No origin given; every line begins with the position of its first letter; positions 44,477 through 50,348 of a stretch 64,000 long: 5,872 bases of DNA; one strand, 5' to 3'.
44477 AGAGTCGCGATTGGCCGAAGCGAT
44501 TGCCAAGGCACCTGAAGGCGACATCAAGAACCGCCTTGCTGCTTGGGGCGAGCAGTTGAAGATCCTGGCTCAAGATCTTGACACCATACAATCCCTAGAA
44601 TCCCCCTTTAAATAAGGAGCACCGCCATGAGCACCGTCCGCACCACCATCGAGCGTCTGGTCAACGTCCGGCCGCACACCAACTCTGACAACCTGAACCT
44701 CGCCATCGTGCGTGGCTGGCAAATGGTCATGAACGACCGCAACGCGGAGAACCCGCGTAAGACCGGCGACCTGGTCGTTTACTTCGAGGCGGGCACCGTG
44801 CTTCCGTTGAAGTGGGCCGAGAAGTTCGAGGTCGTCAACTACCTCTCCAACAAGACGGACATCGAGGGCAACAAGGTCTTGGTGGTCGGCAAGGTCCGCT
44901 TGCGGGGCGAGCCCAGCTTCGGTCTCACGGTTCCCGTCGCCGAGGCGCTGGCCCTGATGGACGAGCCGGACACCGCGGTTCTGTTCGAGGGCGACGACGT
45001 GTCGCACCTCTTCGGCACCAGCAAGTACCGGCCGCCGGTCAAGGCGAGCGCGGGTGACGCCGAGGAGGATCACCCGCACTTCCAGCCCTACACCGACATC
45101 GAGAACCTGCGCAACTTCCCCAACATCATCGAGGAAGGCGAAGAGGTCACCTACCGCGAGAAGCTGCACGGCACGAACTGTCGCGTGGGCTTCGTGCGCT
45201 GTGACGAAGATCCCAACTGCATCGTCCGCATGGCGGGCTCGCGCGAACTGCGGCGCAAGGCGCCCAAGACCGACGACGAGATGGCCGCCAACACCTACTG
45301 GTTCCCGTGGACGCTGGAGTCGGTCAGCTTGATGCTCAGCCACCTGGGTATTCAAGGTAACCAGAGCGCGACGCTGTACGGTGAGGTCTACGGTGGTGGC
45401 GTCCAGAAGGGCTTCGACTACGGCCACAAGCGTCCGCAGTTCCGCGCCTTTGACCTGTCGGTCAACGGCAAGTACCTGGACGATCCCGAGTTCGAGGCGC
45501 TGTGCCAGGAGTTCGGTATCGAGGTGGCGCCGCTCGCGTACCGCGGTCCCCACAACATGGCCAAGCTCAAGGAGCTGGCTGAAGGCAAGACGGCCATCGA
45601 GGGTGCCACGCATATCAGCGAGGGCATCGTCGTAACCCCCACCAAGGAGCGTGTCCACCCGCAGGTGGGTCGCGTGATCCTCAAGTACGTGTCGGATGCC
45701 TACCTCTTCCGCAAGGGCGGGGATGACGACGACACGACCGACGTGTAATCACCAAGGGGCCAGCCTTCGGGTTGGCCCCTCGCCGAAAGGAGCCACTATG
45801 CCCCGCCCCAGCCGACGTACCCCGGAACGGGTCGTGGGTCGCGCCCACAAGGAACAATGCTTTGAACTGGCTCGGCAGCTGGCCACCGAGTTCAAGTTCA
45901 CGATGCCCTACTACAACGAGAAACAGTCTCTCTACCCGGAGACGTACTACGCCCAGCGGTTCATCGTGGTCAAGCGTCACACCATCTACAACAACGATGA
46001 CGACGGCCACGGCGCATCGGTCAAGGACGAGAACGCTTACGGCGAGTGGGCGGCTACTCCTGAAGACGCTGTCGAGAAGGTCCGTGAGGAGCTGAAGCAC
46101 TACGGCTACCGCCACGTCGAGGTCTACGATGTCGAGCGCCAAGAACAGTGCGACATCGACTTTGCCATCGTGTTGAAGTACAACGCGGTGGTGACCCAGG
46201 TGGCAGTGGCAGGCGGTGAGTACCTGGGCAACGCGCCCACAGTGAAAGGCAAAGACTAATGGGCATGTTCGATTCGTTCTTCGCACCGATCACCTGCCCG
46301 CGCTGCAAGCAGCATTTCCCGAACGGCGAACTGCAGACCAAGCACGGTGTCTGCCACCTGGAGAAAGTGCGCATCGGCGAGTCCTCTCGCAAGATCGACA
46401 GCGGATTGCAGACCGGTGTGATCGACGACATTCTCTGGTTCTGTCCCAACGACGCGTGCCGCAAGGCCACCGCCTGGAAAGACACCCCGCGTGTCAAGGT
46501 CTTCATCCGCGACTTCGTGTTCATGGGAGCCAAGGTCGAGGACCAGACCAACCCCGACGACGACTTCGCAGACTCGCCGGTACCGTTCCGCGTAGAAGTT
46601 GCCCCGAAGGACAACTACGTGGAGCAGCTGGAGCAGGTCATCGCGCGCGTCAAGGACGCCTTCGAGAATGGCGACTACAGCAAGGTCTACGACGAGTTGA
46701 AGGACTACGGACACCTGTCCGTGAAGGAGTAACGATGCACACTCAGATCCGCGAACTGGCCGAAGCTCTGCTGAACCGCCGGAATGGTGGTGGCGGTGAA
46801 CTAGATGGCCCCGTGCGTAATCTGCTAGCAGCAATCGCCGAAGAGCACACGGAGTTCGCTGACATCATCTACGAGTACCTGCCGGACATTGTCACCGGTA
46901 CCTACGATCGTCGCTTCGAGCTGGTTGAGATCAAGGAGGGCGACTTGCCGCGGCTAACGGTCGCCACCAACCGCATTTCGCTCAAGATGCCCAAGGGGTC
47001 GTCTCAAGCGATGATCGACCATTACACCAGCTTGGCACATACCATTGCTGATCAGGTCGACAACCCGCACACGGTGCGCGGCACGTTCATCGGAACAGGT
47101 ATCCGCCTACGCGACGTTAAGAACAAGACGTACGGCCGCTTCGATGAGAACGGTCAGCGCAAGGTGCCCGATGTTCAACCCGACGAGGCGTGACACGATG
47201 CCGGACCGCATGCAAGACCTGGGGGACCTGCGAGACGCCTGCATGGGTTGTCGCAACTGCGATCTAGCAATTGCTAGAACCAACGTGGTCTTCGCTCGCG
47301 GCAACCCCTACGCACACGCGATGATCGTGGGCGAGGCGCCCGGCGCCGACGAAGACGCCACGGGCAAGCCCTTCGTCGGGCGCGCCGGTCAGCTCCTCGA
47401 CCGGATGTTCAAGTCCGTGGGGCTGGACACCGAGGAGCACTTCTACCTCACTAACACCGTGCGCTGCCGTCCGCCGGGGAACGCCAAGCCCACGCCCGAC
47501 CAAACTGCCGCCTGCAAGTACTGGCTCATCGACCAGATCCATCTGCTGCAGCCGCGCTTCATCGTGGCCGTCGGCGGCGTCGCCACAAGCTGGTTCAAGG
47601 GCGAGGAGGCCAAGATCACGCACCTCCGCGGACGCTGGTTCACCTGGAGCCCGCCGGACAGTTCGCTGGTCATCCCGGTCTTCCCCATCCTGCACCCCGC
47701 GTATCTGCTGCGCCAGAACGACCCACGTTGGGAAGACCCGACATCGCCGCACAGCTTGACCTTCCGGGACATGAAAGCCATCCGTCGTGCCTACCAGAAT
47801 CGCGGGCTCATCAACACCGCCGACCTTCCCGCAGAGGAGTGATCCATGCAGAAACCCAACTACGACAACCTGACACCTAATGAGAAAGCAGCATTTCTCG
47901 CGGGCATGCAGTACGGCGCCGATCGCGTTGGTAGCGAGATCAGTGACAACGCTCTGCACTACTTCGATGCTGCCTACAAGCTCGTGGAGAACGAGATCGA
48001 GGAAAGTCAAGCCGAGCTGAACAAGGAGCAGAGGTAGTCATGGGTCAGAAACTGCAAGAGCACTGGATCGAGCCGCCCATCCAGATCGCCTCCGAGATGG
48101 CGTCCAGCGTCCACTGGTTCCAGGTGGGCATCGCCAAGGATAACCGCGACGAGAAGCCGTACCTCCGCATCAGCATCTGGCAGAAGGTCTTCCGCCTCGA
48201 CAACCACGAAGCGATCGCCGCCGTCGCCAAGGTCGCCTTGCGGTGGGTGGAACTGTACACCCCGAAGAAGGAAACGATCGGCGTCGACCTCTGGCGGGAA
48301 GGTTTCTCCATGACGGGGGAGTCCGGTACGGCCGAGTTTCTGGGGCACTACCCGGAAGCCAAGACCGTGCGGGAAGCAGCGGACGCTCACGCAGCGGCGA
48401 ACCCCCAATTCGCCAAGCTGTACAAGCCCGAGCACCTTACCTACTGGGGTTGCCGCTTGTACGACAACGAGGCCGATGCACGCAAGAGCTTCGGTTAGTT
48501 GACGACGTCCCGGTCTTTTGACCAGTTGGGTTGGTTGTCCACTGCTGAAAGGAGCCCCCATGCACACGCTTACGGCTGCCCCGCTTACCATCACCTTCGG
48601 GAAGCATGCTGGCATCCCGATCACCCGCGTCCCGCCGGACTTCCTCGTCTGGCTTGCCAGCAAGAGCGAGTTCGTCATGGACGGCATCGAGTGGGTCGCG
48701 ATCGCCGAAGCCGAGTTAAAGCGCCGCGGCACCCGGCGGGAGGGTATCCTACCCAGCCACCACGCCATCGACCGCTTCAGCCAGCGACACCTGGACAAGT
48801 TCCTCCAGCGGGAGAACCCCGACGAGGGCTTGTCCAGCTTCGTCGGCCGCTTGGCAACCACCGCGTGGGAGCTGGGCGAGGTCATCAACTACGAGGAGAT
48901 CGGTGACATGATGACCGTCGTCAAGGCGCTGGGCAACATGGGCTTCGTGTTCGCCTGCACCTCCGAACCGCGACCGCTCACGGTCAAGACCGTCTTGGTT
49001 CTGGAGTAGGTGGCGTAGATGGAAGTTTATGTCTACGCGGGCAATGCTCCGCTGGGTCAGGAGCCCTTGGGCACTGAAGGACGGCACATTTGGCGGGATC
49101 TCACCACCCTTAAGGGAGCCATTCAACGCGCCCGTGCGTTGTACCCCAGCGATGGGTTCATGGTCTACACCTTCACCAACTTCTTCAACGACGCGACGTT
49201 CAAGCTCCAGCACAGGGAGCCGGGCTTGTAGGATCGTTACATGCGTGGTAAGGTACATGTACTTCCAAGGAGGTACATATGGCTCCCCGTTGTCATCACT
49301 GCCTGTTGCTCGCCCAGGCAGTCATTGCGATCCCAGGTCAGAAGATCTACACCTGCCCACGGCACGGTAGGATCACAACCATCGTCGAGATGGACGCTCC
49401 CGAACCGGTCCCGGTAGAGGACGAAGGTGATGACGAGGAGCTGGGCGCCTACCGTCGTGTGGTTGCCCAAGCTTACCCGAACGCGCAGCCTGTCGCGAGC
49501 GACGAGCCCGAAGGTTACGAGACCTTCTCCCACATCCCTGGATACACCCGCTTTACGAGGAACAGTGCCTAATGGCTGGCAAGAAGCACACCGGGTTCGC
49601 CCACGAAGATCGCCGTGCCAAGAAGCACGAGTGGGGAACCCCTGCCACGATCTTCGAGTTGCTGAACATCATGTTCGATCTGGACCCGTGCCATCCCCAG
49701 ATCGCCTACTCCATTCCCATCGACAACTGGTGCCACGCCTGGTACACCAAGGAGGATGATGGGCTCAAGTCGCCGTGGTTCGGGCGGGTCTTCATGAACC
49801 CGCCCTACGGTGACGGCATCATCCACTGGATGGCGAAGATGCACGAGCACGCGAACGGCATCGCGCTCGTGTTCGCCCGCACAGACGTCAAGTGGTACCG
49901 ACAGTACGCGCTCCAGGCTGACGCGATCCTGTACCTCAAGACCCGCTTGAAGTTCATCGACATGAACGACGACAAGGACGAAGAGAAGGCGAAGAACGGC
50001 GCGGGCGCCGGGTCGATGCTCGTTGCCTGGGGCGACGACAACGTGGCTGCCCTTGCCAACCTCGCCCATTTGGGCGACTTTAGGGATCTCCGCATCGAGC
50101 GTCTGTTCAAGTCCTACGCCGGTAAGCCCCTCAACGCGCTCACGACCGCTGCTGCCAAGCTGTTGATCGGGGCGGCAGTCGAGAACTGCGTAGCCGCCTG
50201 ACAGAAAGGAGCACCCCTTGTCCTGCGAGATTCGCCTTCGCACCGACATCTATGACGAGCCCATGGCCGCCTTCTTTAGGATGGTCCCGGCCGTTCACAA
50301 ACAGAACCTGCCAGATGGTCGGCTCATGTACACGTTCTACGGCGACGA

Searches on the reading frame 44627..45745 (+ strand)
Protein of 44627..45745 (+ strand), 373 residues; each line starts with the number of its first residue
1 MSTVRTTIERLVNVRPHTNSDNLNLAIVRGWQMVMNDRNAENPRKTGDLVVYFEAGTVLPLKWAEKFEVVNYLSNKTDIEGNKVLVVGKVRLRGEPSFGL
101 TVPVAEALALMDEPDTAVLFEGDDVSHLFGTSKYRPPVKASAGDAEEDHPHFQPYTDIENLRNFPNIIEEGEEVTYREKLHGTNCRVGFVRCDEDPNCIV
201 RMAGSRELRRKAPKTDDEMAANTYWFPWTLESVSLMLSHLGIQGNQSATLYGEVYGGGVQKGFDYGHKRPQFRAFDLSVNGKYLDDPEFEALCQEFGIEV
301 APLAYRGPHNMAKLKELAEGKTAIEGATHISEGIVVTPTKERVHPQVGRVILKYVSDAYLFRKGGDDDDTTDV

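Call 17: search_protein_families(library=pfam, proteins=[window:44627-45745:+], max_evalue=0.01)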
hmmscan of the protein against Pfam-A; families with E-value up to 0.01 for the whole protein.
window:44627-45745:+ (373 aa): 2 families
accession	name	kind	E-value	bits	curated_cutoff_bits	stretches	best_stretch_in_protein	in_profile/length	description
PF09414.15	RNA_ligase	-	2.4e-21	77.1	27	1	172-355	1-171/171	RNA ligase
PF21189.3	PHA02142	-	4.7e-12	46.6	27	1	6-104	2-92/92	PHA02142 OB-fold domain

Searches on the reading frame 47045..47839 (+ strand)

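Call 17: search_protein_families(library=pfam, proteins=[window:47045-47839:+], max_evalue=0.01)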
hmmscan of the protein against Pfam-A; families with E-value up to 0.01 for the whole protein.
window:47045-47839:+ (265 aa): 1 family
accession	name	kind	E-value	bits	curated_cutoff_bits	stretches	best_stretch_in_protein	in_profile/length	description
PF03167.25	UDG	-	6.4e-34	117.5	24.3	1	85-225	3-125/141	Uracil DNA glycosylase superfamily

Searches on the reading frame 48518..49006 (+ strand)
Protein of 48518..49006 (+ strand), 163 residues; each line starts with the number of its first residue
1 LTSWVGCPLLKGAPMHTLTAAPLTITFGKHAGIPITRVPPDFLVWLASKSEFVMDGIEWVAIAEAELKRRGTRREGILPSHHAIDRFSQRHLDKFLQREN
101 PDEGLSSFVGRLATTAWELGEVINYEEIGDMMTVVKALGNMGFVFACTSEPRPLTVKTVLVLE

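Call 70: search_protein_families(library=pfam, proteins=[window:48518-49006:+], max_evalue=0.01)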
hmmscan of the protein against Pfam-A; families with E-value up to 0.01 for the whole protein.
window:48518-49006:+ (163 aa): 1 family
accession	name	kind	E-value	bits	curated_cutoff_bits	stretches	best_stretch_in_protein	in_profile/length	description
PF12843.12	QSregVF_b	-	0.0025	18.1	22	1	23-49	11-37/66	Putative quorum-sensing-regulated virulence factor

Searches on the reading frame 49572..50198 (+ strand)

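Call 16: search_protein_families(library=pfam, proteins=[window:49572-50198:+], max_evalue=0.01)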
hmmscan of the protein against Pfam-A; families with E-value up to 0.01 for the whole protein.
window:49572-50198:+ (209 aa): 1 family
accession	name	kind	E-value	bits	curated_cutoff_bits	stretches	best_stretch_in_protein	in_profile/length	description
PF05869.16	Dam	-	1.3e-16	61.2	28.1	1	15-153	6-144/169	DNA N-6-adenine-methyltransferase (Dam)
